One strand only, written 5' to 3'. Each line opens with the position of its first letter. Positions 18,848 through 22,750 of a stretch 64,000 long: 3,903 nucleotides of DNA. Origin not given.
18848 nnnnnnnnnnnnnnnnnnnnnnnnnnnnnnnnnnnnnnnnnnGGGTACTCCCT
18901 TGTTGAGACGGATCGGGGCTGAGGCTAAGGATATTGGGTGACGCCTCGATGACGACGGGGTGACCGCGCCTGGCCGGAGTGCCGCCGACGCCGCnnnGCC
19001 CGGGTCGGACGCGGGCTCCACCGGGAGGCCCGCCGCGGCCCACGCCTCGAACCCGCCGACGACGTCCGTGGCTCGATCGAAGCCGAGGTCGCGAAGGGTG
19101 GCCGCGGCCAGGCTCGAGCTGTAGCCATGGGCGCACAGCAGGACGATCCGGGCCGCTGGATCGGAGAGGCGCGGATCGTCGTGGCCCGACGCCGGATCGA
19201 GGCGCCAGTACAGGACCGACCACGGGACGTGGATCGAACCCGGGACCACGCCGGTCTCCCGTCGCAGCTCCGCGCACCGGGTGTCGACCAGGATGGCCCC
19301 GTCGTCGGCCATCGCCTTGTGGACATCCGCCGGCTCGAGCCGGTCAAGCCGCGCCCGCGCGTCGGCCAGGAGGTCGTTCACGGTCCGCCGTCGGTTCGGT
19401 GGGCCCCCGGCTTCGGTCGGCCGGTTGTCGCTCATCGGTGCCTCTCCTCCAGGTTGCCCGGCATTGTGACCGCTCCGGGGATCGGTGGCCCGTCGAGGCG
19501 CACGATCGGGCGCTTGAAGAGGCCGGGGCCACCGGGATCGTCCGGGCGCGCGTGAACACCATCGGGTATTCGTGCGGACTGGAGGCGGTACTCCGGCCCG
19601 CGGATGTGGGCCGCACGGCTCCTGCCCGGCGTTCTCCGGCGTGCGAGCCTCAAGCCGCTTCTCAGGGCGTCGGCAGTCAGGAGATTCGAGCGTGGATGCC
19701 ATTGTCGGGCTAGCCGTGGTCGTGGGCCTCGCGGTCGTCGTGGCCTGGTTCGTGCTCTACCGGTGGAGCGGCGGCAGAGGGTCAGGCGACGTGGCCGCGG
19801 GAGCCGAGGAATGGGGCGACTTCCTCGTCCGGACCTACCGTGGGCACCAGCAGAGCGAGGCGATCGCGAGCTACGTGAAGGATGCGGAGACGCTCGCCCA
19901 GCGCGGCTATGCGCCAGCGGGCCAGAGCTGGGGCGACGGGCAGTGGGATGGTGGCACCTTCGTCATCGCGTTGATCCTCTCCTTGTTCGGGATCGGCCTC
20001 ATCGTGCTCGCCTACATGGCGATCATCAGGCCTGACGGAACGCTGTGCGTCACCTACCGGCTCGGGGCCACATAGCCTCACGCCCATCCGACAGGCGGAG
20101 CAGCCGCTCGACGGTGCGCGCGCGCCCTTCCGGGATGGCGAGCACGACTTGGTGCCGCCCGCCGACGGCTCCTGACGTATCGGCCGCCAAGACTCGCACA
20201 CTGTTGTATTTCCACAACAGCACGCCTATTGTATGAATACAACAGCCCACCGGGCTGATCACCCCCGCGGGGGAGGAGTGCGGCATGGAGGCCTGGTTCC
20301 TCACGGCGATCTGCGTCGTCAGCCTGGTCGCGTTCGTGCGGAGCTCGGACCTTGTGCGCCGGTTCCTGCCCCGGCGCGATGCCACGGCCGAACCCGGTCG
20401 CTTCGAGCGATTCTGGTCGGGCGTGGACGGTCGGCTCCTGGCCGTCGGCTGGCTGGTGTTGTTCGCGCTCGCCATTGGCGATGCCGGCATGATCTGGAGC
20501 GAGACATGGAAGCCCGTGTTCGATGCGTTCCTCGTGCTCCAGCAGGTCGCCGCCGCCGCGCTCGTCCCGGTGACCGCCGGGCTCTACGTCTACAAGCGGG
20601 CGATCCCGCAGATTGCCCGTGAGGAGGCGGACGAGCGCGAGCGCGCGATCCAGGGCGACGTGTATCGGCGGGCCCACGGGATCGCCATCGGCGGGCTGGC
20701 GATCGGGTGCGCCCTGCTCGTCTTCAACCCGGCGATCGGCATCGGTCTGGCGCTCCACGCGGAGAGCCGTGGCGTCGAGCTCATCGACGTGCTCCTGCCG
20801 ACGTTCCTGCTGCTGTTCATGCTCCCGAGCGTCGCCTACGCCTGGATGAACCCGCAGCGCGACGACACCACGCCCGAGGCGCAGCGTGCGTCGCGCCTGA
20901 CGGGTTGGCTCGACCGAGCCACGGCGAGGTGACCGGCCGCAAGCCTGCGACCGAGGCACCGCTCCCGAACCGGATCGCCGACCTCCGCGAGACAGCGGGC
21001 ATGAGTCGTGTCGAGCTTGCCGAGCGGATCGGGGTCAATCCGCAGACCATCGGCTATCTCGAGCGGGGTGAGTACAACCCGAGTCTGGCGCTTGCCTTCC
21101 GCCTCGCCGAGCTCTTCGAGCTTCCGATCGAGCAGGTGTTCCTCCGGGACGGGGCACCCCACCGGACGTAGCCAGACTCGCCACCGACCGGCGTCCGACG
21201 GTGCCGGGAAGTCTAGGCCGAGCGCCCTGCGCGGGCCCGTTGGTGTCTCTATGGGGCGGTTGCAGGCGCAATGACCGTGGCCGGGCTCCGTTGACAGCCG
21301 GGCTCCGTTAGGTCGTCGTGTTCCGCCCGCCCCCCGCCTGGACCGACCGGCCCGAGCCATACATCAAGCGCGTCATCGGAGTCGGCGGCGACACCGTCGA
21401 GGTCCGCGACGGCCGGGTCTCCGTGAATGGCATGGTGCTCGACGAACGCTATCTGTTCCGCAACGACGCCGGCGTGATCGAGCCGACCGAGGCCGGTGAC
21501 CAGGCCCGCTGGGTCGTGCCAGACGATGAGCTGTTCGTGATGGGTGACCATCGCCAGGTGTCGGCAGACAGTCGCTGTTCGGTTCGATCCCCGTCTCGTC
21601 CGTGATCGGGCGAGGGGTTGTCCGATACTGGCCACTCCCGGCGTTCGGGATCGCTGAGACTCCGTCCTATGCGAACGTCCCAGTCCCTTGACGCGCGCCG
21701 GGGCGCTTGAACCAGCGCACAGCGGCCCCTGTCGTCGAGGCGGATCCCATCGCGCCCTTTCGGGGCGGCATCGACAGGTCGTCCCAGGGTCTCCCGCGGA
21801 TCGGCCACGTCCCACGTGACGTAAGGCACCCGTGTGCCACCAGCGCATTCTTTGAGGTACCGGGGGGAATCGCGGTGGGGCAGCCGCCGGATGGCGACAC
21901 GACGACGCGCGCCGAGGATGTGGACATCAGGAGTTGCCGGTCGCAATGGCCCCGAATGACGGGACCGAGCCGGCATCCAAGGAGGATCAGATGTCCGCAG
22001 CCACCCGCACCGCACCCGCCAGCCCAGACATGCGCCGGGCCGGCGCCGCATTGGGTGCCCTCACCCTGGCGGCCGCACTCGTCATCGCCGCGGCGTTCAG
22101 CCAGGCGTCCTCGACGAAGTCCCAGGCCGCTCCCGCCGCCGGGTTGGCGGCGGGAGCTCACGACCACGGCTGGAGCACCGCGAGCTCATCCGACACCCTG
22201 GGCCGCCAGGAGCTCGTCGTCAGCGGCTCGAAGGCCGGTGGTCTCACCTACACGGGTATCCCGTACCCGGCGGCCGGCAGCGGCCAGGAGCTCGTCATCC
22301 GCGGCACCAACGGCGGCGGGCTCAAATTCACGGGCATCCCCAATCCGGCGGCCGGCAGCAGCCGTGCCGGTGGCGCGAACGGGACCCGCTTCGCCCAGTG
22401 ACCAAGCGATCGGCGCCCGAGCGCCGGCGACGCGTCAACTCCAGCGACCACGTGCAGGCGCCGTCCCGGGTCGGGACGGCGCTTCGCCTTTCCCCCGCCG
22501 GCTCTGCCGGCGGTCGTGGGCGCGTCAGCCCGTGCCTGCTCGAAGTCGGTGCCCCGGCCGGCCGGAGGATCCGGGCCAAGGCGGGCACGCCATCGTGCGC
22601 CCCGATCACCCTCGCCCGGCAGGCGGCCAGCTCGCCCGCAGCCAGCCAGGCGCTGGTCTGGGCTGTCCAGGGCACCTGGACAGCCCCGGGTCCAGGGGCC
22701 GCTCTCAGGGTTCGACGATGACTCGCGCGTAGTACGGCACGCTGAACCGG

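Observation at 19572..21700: Probable island remnant: membrane proteins, XRE regulator, AT-rich operator, and a truncated lepB with flanking direct repeats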

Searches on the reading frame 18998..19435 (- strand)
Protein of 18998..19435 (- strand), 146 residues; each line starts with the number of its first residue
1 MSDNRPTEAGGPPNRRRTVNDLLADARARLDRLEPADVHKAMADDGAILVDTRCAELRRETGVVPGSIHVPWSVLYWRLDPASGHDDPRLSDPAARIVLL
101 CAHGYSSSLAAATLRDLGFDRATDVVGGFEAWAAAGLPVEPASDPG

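Call 7: search_protein_families(library=pfam, proteins=[window:18998-19435:-], max_evalue=0.01)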
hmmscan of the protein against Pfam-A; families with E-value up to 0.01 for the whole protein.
window:18998-19435:- (146 aa): 1 family
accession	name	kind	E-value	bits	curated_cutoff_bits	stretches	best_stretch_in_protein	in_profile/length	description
PF00581.25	Rhodanese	-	6.5e-13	49.4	22.2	1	35-135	2-102/102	Rhodanese-like domain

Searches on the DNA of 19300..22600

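Call 45: search_rna_families(source=window, start=19300, end=22600, threshold=evalue, max_evalue=1)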
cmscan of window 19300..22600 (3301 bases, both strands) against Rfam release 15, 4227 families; matches with E-value up to 1: 0.
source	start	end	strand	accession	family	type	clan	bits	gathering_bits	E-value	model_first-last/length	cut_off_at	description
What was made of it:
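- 21172..21279 (.): Unique non-coding spacer between the XRE stop and the repeat. Left side of the junction. No Rfam hit (call 45).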

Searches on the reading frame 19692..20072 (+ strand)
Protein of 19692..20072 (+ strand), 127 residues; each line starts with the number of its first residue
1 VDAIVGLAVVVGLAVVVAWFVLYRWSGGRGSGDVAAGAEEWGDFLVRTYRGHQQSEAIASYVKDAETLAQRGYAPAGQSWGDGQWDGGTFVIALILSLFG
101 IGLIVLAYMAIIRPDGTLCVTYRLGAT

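Call 7: search_protein_families(library=pfam, proteins=[window:19692-20072:+], max_evalue=0.01)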
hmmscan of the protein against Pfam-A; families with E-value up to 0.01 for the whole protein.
window:19692-20072:+ (127 aa): 0 families

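Call 54: search_protein_families(library=ncbifam, proteins=[window:19692-20072:+], max_evalue=0.01)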
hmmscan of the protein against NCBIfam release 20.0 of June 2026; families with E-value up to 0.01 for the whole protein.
window:19692-20072:+ (127 aa): 0 families

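Call 55: search_protein_families(library=phrogs, proteins=[window:19692-20072:+], max_evalue=0.01)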
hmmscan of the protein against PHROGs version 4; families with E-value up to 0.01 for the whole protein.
window:19692-20072:+ (127 aa): 0 families

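Call 71: search_protein_representatives(protein=window:19692-20072:+)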
Query: 127 residues. Proteins with E-value up to 0.001 (for the whole library): 624; up to 1e-10: 354; up to 1e-30: 2. The best 150 are listed.
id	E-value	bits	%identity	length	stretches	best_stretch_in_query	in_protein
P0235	9.9e-64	229.4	89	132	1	1-126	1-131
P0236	7.0e-42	158.7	81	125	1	36-124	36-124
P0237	2.4e-29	118.1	40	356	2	43-124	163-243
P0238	7.2e-27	110.1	60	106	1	18-119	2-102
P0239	1.7e-23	99.2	50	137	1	8-122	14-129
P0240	5.1e-22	94.4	43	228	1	11-123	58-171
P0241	5.6e-22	94.3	43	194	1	12-124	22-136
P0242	8.4e-22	93.7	49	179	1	13-123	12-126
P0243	7.0e-21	90.7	39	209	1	9-123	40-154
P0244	7.6e-21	90.6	45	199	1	39-123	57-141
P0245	1.2e-20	90.0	52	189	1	45-123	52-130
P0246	1.5e-20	89.7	53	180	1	42-124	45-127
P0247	1.6e-20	89.6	48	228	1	42-125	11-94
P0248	1.6e-20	89.5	48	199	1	43-125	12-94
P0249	1.8e-20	89.4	52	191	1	45-124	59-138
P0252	3.5e-20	88.5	52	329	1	44-124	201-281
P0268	5.0e-19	84.7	44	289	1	26-124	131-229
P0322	1.7e-16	76.5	46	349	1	43-124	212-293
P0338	7.5e-16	74.5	40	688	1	13-124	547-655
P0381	9.2e-15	70.9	48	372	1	44-124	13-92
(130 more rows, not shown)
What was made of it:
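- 19692..20075 (+): Small membrane protein gene (127 aa, N- and C-terminal hydrophobic segments). Member of a widespread uncharacterised family. Not part of the conserved cassette. 624 representative homologs at E<=1e-3, the best 89% identical from residue 1 (call 71).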

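Call 72: search_protein_families(library=pfam, proteins=[P0237, P0252, P0338, P0322, P0381, P0240, P0268], max_evalue=0.01)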
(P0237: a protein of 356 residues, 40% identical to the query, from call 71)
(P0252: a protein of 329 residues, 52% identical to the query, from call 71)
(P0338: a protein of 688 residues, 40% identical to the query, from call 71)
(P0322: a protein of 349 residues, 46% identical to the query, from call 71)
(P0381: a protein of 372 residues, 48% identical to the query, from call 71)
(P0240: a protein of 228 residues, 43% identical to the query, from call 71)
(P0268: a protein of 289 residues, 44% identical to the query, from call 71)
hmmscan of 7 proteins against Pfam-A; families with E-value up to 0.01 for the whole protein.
P0237 (356 aa): 12 families
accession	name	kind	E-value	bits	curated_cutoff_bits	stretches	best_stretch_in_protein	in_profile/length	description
PF11857.13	DUF3377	-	1.1e-06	29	26.5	0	185-230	6-53/72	Domain of unknown function (DUF3377)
PF05095.17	DUF687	-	5.4e-05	22.4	25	0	195-230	494-527/537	Protein of unknown function (DUF687)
PF09893.14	DUF2120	-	7e-05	23.3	25.3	0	259-301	35-77/136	Uncharacterized protein conserved in archaea (DUF2120)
PF09361.15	Phasin_2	-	0.00029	21.4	24.9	0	271-329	23-79/100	Phasin protein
PF14828.11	Amnionless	-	0.0011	18.3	30.4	0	142-282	284-412/442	Amnionless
PF02404.20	SCF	-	0.0012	18.7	21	0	17-102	191-270/275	Stem cell factor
PF02021.23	UPF0102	-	0.0013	19.5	23.6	0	186-218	8-37/80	Uncharacterised protein family UPF0102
PF15281.11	Consortin_C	-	0.0014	19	30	0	13-63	19-69/114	Consortin C-terminus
PF10036.14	RLL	-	0.0014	18.9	24.6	0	241-304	89-153/253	RNA transcription, translation and transport factor protein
PF04999.18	FtsL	-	0.0021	18.5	22.9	0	209-284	14-85/97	Cell division protein FtsL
PF14068.11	YuiB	-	0.0065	17.5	27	0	209-262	2-56/101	Putative membrane protein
PF06011.17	TRP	-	0.0098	15.2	28.5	0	206-256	144-194/426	Transient receptor potential (TRP) ion channel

P0252 (329 aa): 3 families
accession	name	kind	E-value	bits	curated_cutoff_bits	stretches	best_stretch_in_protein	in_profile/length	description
PF09851.14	SHOCT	-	0.00022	21.3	27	1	300-326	2-28/28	Short C-terminal domain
PF05120.17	GvpG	-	0.00051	20.6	30.6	1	295-328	31-64/67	Gas vesicle protein G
PF06464.16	DMAP_binding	-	0.0011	20.3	27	1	299-329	11-41/111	DMAP1-binding Domain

P0338 (688 aa): 5 families
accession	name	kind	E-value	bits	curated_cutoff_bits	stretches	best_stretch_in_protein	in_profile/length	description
PF01471.23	PG_binding_1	-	2.2e-09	37.8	23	1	102-147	7-52/57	Putative peptidoglycan binding domain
PF10571.15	UPF0547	-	3.8e-09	36.9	29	1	663-687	1-25/26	Uncharacterised protein family UPF0547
PF13248.11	Zn_ribbon_3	-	7.6e-05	22.5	27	1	662-685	2-25/26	zinc-ribbon domain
PF12773.13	DZR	-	0.0057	17.2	27.3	1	662-683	24-45/45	Double zinc ribbon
PF18319.7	Zn_ribbon_PriA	-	0.0071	16.7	26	0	676-685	16-25/27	PriA DNA helicase Cys-rich region (CRR) domain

P0322 (349 aa): 1 family
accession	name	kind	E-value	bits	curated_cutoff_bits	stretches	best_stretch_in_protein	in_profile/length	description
PF09851.14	SHOCT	-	6.5e-05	23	27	1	320-346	2-28/28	Short C-terminal domain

P0381 (372 aa): 1 family
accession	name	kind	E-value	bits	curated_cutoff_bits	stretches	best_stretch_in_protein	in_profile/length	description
PF07007.17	LprI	-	0.0087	16.9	22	1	291-338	15-81/106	Lysozyme inhibitor LprI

P0240 (228 aa): 3 families
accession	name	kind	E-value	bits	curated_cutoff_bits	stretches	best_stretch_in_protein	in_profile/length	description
PF09851.14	SHOCT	-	3.9e-06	26.9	27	1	199-225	2-28/28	Short C-terminal domain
PF06464.16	DMAP_binding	-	0.0045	18.2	27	1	193-228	6-41/111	DMAP1-binding Domain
PF05120.17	GvpG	-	0.0083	16.7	30.6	0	193-227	30-64/67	Gas vesicle protein G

P0268 (289 aa): 2 families
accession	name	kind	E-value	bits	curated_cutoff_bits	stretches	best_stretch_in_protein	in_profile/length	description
PF09851.14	SHOCT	-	9.5e-07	28.8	27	1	260-286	2-28/28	Short C-terminal domain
PF05120.17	GvpG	-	0.00029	21.4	30.6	1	255-287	31-63/67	Gas vesicle protein G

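Call 77: search_protein_families(library=padloc, proteins=[window:19692-20072:+], max_evalue=0.01)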
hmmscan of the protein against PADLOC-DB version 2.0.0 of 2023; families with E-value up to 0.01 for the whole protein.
window:19692-20072:+ (127 aa): 0 families
